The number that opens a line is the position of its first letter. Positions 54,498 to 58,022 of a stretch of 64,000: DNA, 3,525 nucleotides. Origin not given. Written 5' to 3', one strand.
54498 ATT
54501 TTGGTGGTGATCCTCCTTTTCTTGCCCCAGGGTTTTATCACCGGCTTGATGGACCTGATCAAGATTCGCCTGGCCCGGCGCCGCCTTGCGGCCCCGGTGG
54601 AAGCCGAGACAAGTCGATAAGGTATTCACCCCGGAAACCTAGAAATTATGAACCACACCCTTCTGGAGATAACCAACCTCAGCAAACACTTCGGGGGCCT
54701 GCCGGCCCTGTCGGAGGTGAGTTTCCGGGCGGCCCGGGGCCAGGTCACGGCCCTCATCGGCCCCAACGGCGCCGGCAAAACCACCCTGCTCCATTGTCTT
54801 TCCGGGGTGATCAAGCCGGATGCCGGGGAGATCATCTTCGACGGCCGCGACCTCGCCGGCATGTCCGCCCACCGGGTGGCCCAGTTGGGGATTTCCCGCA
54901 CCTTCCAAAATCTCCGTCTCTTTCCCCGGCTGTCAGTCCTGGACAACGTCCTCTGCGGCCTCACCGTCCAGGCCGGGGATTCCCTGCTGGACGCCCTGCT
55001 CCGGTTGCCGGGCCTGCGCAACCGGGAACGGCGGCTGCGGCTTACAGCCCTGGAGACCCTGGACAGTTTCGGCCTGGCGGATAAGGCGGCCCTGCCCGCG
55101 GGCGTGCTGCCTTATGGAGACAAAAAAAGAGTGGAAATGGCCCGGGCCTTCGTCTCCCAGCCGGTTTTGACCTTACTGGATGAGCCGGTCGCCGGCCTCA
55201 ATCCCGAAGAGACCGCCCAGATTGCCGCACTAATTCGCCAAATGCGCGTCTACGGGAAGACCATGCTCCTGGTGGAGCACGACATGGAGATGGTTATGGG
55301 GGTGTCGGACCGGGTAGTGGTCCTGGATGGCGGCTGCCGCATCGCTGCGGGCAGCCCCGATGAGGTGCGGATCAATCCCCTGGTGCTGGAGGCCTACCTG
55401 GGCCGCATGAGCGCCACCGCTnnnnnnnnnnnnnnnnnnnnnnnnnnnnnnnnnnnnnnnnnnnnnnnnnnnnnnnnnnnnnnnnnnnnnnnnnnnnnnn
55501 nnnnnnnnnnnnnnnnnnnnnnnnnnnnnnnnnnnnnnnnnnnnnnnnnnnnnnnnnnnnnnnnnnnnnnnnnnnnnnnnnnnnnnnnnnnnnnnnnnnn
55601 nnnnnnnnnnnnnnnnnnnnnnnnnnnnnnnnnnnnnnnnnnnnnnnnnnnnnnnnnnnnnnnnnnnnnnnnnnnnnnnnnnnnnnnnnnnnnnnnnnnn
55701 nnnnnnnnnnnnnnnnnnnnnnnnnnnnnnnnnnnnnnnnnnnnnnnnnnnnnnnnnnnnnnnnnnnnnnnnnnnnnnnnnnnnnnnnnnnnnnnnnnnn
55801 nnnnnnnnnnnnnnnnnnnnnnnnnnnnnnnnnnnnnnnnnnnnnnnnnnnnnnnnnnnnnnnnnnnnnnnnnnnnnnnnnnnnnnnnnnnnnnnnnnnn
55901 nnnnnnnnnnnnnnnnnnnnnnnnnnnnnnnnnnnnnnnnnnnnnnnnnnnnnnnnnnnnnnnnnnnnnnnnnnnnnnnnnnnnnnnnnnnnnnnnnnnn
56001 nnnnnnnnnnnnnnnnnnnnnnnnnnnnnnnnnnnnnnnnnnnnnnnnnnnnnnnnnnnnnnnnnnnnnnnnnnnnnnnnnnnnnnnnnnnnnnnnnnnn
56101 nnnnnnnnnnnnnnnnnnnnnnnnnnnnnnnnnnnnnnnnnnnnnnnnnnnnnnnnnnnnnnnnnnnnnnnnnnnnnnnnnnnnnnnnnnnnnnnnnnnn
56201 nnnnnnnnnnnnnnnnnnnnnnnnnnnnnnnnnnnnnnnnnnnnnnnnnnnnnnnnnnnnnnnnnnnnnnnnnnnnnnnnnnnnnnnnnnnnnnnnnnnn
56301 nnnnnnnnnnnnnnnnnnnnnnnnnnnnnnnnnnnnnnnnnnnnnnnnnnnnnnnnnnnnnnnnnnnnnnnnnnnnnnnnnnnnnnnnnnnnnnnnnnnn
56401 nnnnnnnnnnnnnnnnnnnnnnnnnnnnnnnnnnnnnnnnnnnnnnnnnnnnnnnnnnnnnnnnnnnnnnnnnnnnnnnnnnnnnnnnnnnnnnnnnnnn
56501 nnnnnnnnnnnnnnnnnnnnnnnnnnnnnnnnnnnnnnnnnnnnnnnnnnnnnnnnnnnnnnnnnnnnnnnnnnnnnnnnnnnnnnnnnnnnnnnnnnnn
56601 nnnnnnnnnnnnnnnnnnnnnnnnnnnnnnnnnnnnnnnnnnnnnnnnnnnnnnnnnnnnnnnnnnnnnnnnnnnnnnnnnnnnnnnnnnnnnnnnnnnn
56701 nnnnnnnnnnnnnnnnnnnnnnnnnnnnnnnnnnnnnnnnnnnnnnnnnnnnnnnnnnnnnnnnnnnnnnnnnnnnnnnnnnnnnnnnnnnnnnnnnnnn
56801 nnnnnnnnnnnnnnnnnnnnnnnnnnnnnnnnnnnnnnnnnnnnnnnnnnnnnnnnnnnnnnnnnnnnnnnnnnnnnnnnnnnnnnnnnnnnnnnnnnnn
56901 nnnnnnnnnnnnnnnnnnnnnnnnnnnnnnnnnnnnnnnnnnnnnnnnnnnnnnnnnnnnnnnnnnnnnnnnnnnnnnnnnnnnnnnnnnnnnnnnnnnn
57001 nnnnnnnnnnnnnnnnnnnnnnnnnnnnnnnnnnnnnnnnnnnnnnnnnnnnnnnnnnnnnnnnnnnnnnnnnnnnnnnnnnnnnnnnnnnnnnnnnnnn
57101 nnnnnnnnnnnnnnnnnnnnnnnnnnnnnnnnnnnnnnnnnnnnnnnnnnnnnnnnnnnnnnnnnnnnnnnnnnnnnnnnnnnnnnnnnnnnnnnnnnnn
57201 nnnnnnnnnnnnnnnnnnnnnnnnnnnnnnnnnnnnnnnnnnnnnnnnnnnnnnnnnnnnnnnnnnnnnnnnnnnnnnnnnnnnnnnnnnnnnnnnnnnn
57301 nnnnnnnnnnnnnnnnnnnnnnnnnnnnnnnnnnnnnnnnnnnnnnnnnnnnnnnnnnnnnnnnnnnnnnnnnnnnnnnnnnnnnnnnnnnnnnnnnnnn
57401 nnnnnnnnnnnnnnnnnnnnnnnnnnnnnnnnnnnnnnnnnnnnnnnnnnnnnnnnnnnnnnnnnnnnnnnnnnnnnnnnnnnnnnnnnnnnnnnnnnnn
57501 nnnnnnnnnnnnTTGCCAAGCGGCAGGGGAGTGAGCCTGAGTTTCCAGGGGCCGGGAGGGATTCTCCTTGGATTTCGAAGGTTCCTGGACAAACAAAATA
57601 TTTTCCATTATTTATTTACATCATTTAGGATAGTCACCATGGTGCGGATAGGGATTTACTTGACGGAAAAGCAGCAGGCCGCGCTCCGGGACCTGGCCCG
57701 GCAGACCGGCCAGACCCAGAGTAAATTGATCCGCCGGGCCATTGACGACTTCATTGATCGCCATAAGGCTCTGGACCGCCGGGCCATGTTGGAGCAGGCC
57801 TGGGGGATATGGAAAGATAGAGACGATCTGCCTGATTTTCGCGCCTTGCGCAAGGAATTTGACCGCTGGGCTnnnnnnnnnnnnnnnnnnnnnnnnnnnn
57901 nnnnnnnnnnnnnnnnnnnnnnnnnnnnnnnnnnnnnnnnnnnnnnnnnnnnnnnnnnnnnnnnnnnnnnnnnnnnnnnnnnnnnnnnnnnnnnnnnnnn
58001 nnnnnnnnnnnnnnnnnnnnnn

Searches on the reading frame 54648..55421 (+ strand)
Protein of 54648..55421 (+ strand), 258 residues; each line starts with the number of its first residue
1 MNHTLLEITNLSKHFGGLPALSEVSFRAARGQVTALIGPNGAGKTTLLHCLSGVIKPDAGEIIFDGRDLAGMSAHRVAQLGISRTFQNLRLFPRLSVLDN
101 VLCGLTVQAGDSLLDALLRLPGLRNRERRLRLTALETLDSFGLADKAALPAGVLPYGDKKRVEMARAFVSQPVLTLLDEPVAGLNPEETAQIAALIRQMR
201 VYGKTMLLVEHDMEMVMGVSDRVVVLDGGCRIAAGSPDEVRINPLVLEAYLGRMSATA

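Call 15: search_protein_families(library=pfam, proteins=[window:54648-55421:+], max_evalue=0.001)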
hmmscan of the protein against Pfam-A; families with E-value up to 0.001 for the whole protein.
window:54648-55421:+ (258 aa): 5 families
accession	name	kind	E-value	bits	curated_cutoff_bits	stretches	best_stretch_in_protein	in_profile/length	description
PF00005.33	ABC_tran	-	4.9e-29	102.1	25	1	21-182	1-137/137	ABC transporter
PF13304.12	AAA_21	-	7e-08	33.3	27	1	33-54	1-22/304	AAA domain, putative AbiEii toxin, Type IV TA system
PF12399.14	BCA_ABC_TP_C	-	1.4e-06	28.2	25.5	1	232-253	3-24/27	Branched-chain amino acid ATP-binding cassette transporter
PF13476.12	AAA_23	-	6.9e-05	24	27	1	23-52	14-40/201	AAA domain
PF13555.12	AAA_29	-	0.00017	21.7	27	1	28-59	19-50/61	P-loop containing region of AAA domain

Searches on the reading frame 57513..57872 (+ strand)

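Call 4: search_protein_families(library=pfam, proteins=[window:57513-57872:+], max_evalue=1)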
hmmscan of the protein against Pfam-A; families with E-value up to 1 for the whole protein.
window:57513-57872:+ (120 aa): 9 families
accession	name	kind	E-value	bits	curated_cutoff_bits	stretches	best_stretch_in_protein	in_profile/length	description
PF12651.13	RHH_3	-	6.2e-08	32.9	21.6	1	44-81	3-40/44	Ribbon-helix-helix domain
PF01402.27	RHH_1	-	2.7e-07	30.8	20.5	1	45-83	1-39/39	Ribbon-helix-helix protein, copG family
PF20605.4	Antitox_RHH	-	0.0038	17.8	27.2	1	46-84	7-45/50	Antitoxin-like ribbon-helix-helix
PF21983.2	NikA-like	-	0.0045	17.6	27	1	44-77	5-38/72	Mobilization protein NikA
PF19807.5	DUF6290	-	0.0048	17.5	27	1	43-81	1-39/72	Family of unknown function (DUF6290)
PF07704.17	PSK_trans_fac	-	0.0055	18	28.3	1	58-97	14-53/82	Rv0623-like transcription factor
PF07878.17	RHH_5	-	0.014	15.5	26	1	43-84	1-42/43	CopG-like RHH_1 or ribbon-helix-helix domain, RHH_5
PF10982.13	DUF2789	-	0.053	14.1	27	1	53-101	3-47/75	Protein of unknown function (DUF2789)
PF10723.15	RepB-RCR_reg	-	0.23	11.9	21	1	42-82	38-78/81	Replication regulatory protein RepB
